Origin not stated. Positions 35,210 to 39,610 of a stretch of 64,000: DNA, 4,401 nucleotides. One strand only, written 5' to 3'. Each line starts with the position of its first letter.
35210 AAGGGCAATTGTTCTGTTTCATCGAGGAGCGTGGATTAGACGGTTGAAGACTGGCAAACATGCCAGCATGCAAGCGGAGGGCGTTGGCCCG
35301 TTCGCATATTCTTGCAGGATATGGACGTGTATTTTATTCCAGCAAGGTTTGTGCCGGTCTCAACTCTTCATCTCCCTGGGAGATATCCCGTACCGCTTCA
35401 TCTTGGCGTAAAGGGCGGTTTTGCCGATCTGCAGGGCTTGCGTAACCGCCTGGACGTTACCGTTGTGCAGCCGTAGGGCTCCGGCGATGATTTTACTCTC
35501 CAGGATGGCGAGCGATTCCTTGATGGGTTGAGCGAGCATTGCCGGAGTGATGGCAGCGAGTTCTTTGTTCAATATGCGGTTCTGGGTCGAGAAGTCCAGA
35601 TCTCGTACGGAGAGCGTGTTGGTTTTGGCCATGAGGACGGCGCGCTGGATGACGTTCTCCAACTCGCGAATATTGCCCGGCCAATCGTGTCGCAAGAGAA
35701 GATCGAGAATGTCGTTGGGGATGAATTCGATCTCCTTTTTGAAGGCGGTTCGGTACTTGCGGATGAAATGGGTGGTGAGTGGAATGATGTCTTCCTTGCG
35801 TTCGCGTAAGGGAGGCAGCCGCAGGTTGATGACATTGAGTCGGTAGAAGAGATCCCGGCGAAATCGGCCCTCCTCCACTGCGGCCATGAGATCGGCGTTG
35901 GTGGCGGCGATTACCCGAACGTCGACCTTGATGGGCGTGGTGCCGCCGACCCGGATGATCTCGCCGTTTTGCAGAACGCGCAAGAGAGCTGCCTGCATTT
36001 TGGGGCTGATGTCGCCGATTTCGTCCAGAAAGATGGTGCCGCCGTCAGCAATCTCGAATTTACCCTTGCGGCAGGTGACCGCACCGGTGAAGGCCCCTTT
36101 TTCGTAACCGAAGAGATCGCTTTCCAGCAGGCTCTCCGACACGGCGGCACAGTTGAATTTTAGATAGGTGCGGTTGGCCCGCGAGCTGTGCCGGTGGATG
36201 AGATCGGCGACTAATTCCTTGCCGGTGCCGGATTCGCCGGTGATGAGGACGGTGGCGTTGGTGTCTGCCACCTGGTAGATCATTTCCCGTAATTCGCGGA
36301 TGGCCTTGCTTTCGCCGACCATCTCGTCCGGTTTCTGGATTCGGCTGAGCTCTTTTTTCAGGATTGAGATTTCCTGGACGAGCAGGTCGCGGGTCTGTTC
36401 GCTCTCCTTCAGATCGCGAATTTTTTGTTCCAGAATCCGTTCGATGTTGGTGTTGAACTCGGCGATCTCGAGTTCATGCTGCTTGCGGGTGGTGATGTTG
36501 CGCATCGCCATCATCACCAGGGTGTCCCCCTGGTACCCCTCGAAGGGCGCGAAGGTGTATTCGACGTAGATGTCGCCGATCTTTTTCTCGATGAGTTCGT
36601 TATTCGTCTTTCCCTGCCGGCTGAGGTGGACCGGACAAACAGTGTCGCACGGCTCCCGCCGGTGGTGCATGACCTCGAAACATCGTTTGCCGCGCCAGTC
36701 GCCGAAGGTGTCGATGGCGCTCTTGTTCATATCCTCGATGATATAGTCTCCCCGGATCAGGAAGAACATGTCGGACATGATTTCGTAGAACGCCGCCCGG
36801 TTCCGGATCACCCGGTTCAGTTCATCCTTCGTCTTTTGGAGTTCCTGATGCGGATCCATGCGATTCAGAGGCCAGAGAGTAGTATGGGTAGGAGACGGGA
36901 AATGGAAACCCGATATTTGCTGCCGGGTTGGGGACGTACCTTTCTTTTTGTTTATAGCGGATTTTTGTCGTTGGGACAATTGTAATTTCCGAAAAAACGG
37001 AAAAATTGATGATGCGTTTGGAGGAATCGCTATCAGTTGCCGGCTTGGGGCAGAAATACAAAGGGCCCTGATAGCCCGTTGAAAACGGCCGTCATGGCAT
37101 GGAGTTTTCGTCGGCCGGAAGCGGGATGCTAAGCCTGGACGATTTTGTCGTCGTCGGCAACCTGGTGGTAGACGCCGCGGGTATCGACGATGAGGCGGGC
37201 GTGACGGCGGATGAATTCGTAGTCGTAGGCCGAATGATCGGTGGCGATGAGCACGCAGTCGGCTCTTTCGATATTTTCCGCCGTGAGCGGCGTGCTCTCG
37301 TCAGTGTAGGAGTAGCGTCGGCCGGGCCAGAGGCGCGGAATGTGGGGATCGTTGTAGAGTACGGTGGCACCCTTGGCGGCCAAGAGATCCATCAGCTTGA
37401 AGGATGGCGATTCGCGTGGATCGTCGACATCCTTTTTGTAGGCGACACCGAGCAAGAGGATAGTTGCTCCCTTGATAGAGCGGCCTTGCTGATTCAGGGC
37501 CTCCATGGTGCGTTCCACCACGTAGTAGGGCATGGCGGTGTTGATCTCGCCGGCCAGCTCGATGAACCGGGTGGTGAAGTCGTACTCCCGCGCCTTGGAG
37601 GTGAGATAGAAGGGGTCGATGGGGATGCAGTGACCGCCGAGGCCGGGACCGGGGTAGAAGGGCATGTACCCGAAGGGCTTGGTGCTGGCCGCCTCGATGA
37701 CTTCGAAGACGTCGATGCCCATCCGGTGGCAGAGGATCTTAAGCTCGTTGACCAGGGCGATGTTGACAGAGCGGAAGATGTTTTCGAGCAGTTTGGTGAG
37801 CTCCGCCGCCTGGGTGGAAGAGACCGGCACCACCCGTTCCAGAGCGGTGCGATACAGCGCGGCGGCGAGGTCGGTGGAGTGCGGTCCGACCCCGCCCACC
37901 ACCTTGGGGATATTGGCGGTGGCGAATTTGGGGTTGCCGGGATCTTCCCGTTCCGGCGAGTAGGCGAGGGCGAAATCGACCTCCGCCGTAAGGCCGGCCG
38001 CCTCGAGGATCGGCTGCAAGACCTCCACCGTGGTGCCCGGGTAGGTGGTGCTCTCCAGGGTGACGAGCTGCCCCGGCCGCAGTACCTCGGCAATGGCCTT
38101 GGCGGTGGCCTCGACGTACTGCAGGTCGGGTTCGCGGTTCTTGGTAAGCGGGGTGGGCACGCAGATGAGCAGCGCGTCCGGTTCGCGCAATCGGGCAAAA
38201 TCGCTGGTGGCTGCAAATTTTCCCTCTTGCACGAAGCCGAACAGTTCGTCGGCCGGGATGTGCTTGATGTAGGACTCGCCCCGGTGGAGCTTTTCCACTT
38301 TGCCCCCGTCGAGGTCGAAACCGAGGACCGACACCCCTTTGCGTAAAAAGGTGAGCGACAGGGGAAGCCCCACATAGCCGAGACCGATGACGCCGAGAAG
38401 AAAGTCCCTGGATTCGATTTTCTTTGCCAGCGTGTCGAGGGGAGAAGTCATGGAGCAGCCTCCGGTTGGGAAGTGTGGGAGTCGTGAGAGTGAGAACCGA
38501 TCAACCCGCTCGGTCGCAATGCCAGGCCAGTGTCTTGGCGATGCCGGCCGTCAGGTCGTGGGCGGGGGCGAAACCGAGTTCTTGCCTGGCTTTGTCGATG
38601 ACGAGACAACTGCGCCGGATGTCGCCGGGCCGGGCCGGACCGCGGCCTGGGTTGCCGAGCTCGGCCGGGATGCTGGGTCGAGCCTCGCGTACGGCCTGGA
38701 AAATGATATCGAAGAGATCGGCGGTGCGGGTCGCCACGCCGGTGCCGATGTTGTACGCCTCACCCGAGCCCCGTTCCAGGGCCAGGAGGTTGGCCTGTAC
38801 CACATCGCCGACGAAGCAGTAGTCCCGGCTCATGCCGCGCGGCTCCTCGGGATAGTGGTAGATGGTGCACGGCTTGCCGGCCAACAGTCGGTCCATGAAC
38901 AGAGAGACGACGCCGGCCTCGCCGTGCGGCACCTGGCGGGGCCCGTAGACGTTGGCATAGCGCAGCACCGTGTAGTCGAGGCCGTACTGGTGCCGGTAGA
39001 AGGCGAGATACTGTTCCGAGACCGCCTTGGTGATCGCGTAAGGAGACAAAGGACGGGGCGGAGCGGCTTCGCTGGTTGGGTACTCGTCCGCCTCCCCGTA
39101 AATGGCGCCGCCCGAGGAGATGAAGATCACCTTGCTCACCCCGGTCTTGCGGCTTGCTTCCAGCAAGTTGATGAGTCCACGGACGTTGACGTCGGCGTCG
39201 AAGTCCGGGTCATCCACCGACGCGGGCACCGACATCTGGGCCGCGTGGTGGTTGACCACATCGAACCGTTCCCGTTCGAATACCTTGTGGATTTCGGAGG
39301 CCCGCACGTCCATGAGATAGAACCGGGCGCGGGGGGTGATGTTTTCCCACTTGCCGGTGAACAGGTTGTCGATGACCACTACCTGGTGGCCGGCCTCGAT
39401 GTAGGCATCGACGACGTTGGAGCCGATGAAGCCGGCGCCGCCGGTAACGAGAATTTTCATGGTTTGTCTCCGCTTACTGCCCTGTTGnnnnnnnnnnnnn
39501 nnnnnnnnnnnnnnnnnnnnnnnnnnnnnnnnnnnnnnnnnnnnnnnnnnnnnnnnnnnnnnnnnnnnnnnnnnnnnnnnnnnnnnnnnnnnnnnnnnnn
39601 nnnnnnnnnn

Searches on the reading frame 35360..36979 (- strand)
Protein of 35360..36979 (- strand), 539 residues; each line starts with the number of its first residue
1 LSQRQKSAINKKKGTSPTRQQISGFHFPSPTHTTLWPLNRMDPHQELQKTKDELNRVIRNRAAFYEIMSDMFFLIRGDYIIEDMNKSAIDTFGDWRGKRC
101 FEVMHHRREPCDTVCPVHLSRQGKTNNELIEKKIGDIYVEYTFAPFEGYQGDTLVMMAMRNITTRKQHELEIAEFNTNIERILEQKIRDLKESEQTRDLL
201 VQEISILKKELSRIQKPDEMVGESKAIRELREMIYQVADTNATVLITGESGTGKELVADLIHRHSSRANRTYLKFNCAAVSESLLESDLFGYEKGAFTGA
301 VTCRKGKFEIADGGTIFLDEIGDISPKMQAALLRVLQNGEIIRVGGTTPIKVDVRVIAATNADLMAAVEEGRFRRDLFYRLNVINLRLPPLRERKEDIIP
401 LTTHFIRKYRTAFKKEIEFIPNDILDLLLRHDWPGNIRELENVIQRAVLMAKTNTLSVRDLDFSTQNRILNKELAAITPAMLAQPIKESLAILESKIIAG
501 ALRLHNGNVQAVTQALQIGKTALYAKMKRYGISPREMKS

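Call 12: search_protein_families(library=pfam, proteins=[window:35360-36979:-], max_evalue=0.01)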
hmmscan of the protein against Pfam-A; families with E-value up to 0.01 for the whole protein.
window:35360-36979:- (539 aa): 12 families
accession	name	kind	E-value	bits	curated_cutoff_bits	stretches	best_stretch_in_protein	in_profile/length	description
PF00158.32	Sigma54_activat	-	3.3e-71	238.8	20.2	1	220-386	1-167/168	Sigma-54 interaction domain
PF25601.1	AAA_lid_14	-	6.9e-25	87.1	27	1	392-467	1-76/87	AAA+ ATPase lid domain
PF14532.12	Sigma54_activ_2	-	2.1e-21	77.1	25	1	221-391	1-138/138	Sigma-54 interaction domain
PF07728.20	AAA_5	-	1.1e-09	38.8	22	1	244-361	2-122/139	AAA domain (dynein-related subfamily)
PF07724.20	AAA_2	-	6e-06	26.8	27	1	242-365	4-128/166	AAA domain (Cdc48 subfamily)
PF02954.25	HTH_8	-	8.4e-06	25.9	22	1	490-530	2-42/42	Bacterial regulatory protein, Fis family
PF00004.35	AAA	-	6.5e-05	23.8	21.2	1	244-377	1-127/131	ATPase family associated with various cellular activities (AAA)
PF07726.17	AAA_3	-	0.00012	22.4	27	1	244-361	2-111/131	ATPase family associated with various cellular activities (AAA)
PF01078.27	Mg_chelatase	-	0.00057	19.8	20.3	0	299-362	93-158/207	Magnesium chelatase, subunit ChlI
PF00493.29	MCM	-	0.0006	19.4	23.3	1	240-363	56-174/224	MCM P-loop domain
PF13191.12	AAA_16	-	0.00077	20.4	32.6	1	221-293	3-82/167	AAA ATPase domain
PF13426.13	PAS_9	-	0.0034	18.1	27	0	70-163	2-102/103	PAS domain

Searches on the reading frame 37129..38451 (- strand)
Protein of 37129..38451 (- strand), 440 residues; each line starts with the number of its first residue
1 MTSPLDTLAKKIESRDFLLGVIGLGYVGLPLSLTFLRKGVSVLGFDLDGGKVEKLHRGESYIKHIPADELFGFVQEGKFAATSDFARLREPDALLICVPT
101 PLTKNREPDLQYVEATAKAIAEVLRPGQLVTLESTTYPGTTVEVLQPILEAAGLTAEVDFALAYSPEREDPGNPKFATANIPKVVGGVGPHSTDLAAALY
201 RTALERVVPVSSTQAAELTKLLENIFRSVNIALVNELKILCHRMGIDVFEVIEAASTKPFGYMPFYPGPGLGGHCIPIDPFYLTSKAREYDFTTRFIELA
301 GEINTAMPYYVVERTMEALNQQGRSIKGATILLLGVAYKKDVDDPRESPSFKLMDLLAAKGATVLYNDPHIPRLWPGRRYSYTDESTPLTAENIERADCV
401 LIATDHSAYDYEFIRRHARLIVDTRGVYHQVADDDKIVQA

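Call 68: search_protein_families(library=pfam, proteins=[window:37129-38451:-], max_evalue=0.00001)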
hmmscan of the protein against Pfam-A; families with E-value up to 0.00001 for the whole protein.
window:37129-38451:- (440 aa): 3 families
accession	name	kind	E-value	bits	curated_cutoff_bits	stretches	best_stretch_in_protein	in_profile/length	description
PF03721.20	UDPG_MGDP_dh_N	-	6.6e-43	146.9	27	1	20-194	4-181/187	UDP-glucose/GDP-mannose dehydrogenase family, NAD binding domain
PF00984.24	UDPG_MGDP_dh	-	7.1e-32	109.8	25.4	1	215-305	2-93/94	UDP-glucose/GDP-mannose dehydrogenase family, central domain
PF03720.21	UDPG_MGDP_dh_C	-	1.4e-20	74.1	30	1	332-429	1-102/103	UDP-glucose/GDP-mannose dehydrogenase family, UDP binding domain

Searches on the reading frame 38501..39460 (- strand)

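Call 68: search_protein_families(library=pfam, proteins=[window:38501-39460:-], max_evalue=0.00001)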
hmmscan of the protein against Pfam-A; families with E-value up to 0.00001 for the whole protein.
window:38501-39460:- (319 aa): 7 families
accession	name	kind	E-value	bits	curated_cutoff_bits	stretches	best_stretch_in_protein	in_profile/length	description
PF01370.27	Epimerase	-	4.6e-60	203.4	20.9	1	3-239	1-240/240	NAD dependent epimerase/dehydratase family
PF16363.11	GDP_Man_Dehyd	-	3e-51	175.3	27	1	4-310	1-332/332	GDP-mannose 4,6 dehydratase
PF01073.25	3Beta_HSD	-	3.9e-16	59.3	22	1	4-177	1-187/280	3-beta hydroxysteroid dehydrogenase/isomerase family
PF04321.23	RmlD_sub_bind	-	2.3e-15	56.9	27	1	1-175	1-155/287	RmlD substrate binding domain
PF02719.21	Polysacc_synt_2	-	5e-15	55.9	20.2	1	3-203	1-197/293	Polysaccharide biosynthesis protein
PF07993.18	NAD_binding_4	-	6e-09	35.9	20.1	1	64-179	87-210/258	Male sterility protein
PF13460.12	NAD_binding_10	-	1.2e-08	35.5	27.2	1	7-170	1-145/184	NAD(P)H-binding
